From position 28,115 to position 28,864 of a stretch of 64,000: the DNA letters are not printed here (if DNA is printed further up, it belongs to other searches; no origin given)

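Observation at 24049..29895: Five-gene minus-strand cluster of entirely unknown function built around a 1078-aa coiled-coil lipoprotein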

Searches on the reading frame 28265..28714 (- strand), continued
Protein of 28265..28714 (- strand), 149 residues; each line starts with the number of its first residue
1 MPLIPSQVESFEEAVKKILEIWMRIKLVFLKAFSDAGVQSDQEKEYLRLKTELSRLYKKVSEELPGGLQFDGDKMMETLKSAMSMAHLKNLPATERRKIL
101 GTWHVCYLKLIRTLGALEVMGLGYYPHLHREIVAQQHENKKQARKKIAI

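Call 74: find_encoding_contigs(protein=P0134, flank=8000, max_places=2)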
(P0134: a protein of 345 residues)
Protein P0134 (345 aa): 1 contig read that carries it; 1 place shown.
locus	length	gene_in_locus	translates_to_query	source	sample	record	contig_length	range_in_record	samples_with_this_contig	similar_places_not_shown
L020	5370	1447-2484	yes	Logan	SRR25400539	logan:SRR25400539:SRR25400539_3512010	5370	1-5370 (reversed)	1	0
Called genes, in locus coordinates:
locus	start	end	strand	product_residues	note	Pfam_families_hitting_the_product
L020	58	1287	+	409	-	PF28597:T2SSF_N, PF00482:T2SSF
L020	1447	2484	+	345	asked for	-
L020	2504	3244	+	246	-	PF20260:PUA_4 (weak), PF04452:Methyltrans_RNA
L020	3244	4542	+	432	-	PF02518:HATPase_c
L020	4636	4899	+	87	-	-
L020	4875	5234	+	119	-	-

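Call 77: search_solved_structures(query=A6, max_evalue=10)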
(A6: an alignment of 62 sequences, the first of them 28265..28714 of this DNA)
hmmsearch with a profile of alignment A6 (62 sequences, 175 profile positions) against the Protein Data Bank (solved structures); distinct sequences matched with E-value up to 10: 1.
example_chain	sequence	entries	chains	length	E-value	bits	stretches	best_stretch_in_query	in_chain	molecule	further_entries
4r3q_A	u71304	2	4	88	1.2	11.7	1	4-66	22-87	Synaptonemal complex central element protein 3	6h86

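Call 78: search_protein_families(library=pfam, alignment_id=A6, max_evalue=0.1)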
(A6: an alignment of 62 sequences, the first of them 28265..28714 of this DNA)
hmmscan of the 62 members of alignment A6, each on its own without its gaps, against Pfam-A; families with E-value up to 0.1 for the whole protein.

A. member 1, window:28265-28714:- (149 aa): 1 family
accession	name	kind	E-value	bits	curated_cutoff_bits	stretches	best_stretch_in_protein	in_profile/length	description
PF17944.6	Arg_decarbox_C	-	0.0063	17.5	23.3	1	68-101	8-39/51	Arginine decarboxylase C-terminal helical extension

B. families by the number of members that match (of 62 scanned): 44 families (the first 25 are shown)
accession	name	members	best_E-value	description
PF08318.18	COG4_m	2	0.021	COG4 transport protein, middle alpha-helical bundle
PF20613.4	HipA_2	2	0.071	HipA-like kinase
PF05427.16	FIBP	1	0.00034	Acidic fibroblast growth factor binding (FIBP)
PF10814.13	CwsA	1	0.0012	Cell wall synthesis protein CwsA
PF17045.10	CEP63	1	0.0017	Centrosomal protein of 63 kDa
PF08999.15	SP_C-Propep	1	0.0019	Surfactant protein C, N terminal propeptide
PF20284.3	CTD8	1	0.002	C-terminal domain 8 of the ABC-three component (ABC-3C) systems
PF23241.1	HAT_PRP39_C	1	0.0032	PRP39 C-terminal HAT repeat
PF08874.15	DUF1835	1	0.0056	Domain of unknown function (DUF1835)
PF17944.6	Arg_decarbox_C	1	0.0063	Arginine decarboxylase C-terminal helical extension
PF09716.15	ETRAMP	1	0.0072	Malarial early transcribed membrane protein (ETRAMP)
PF19310.4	TOP_N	1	0.0087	Neurolysin/Thimet oligopeptidase, N-terminal domain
PF24911.1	YfjL_C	1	0.0094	YfjL-like C-terminal domain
PF17833.7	pre-PUA_NIP7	1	0.0098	NIP7/UPF0113, pre-PUA domain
PF10140.15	YukC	1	0.012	WXG100 protein secretion system (Wss), protein YukC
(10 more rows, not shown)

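Call 84: find_encoding_contigs(protein=P0078, flank=7000, max_places=1)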
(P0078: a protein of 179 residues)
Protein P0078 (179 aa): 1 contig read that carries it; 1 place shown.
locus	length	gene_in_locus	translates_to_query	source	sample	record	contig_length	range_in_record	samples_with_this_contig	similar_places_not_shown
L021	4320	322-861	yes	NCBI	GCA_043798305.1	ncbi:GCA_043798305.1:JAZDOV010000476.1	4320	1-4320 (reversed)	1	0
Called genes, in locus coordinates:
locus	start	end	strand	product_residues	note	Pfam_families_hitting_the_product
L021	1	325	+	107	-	?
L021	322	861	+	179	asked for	-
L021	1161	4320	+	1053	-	?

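Call 85: find_encoding_contigs(protein=P0097, flank=7000, max_places=1)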
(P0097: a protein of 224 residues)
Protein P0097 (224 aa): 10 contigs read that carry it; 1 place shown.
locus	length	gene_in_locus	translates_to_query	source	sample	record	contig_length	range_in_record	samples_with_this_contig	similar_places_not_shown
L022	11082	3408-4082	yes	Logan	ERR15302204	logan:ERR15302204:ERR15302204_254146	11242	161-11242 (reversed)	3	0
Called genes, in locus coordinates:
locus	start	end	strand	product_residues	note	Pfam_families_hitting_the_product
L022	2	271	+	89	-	?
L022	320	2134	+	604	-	PF00664:ABC_membrane, PF00005:ABC_tran, PF02463:SMC_N (faint)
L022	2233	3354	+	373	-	-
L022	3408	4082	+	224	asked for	-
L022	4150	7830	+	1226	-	PF05168:HEPN (weak)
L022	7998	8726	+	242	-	PF05154:TM2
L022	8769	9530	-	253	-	PF12836:HHH_3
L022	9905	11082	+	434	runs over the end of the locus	-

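Call 86: find_encoding_contigs(protein=P0103, flank=7000, max_places=1)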
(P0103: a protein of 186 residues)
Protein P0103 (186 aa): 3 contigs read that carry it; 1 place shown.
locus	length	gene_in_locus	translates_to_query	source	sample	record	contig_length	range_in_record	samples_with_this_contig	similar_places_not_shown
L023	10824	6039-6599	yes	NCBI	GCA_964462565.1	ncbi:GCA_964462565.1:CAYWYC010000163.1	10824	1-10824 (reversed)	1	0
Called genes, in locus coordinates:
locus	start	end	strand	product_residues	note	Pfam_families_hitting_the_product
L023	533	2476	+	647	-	-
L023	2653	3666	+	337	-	PF00069:Pkinase, PF01636:APH (faint), PF03109:ABC1 (faint), PF07714:PK_Tyr_Ser-Thr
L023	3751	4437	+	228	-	PF00697:PRAI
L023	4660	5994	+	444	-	-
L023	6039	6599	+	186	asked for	-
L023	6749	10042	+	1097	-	-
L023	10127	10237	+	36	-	-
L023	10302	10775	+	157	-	-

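Call 90: list_cluster_members(proteins=[L023:6749-10042:+, L023:3751-4437:+, L023:2653-3666:+, L023:4660-5994:+, P0103, P0135, P0082, P0083, P0089, P0096])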
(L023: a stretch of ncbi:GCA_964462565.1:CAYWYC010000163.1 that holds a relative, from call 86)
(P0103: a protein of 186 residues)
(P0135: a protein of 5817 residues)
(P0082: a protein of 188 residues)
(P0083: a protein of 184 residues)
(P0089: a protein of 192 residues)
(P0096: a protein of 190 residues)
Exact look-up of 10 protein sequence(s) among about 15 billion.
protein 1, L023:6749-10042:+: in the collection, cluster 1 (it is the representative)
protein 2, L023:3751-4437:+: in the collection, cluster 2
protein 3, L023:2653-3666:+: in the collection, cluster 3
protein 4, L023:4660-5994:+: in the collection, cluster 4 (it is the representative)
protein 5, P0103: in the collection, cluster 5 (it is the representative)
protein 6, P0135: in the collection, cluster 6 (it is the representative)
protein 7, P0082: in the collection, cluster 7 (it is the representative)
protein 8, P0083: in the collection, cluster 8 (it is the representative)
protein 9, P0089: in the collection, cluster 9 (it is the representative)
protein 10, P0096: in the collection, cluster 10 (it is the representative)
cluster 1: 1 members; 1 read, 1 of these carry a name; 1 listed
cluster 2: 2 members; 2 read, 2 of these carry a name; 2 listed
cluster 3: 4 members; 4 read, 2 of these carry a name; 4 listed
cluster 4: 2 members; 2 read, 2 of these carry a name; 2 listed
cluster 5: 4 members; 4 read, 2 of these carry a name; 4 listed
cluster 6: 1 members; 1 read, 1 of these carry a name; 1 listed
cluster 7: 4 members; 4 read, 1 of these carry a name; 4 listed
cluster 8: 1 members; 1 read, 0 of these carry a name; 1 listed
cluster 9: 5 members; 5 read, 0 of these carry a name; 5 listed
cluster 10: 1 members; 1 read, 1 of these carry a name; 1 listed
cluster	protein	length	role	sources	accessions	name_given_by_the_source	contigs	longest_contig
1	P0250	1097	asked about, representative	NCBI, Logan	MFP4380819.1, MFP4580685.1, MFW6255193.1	MAG: hypothetical protein ACLFUS_10005 [Candidatus Sumerlaeia bacterium]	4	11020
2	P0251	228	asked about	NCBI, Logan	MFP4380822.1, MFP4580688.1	MAG: phosphoribosylanthranilate isomerase [Candidatus Sumerlaeia bacterium]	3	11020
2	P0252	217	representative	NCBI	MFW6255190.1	MAG: phosphoribosylanthranilate isomerase [Candidatus Sumerlaeota bacterium]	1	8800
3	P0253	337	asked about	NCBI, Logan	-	-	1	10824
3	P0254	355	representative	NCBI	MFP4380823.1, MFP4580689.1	MAG: serine/threonine protein kinase [Candidatus Sumerlaeia bacterium]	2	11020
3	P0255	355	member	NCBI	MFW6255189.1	MAG: serine/threonine protein kinase [Candidatus Sumerlaeota bacterium]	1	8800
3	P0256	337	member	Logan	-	-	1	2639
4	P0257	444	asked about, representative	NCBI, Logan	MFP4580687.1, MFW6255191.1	MAG: hypothetical protein ACLFQ6_08160 [Candidatus Sumerlaeia bacterium]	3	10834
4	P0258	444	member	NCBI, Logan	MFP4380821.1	MAG: hypothetical protein ACLFUS_10015 [Candidatus Sumerlaeia bacterium]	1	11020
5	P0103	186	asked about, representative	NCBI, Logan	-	-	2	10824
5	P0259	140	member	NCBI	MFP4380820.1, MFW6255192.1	MAG: hypothetical protein ACLFUS_10010 [Candidatus Sumerlaeia bacterium]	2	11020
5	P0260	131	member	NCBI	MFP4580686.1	MAG: hypothetical protein ACLFQ6_08155 [Candidatus Sumerlaeia bacterium]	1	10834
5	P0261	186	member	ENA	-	-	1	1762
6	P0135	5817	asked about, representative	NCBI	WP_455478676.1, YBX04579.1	YadA-like family protein [Bartonella sp. B10]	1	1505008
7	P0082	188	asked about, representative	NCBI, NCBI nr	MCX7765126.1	MAG: hypothetical protein N2246_00245 [Candidatus Sumerlaeia bacterium] | hypothetical protein [Candidatus Sumerlaeia bacterium]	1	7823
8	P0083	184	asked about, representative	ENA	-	-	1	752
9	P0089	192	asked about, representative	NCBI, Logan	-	-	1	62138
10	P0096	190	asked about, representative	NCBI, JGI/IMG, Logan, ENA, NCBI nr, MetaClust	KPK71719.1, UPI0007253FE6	MAG: hypothetical protein AMJ84_05750 [Acidithiobacillales bacterium SM23_46] | status=active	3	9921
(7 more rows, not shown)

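Call 92: search_protein_families(library=padloc, proteins=[window:28265-28714:-], max_evalue=0.1)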
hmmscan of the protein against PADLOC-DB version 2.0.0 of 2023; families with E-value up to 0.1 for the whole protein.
window:28265-28714:- (149 aa): 0 families

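Call 93: search_protein_families(library=phrogs, proteins=[window:28265-28714:-], max_evalue=0.1)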
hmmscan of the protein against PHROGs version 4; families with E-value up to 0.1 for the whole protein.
window:28265-28714:- (149 aa): 0 families

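Call 100: search_protein_families(library=ncbifam, proteins=[P0130, P0134, P0142, P0151, P0076, P0090, P0080, P0084, P0237, P0244], max_evalue=0.01)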
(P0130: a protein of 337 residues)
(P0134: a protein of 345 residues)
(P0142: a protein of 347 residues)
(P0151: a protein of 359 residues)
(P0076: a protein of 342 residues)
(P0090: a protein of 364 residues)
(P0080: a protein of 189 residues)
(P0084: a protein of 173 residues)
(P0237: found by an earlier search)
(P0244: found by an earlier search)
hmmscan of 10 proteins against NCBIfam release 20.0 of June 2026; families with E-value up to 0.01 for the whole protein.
P0130 (337 aa): 0 families

P0134 (345 aa): 0 families

P0142 (347 aa): 0 families

P0151 (359 aa): 0 families

P0076 (342 aa): 0 families

P0090 (364 aa): 0 families

P0080 (189 aa): 0 families

P0084 (173 aa): 0 families

P0237 (1239 aa): 0 families

P0244 (1101 aa): 0 families

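Call 112: search_protein_families(library=pfam, proteins=[L022:7998-8726:+, L015:12755-13339:+], max_evalue=0.001)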
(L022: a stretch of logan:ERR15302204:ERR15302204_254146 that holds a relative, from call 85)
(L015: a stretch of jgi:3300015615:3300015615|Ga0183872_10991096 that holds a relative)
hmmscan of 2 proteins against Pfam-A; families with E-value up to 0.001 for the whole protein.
L022:7998-8726:+ (242 aa): 1 family
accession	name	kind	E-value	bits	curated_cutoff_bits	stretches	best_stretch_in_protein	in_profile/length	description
PF05154.21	TM2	-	4.9e-14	52.7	27.9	1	2-49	3-51/51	TM2 domain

L015:12755-13339:+ (194 aa): 0 families
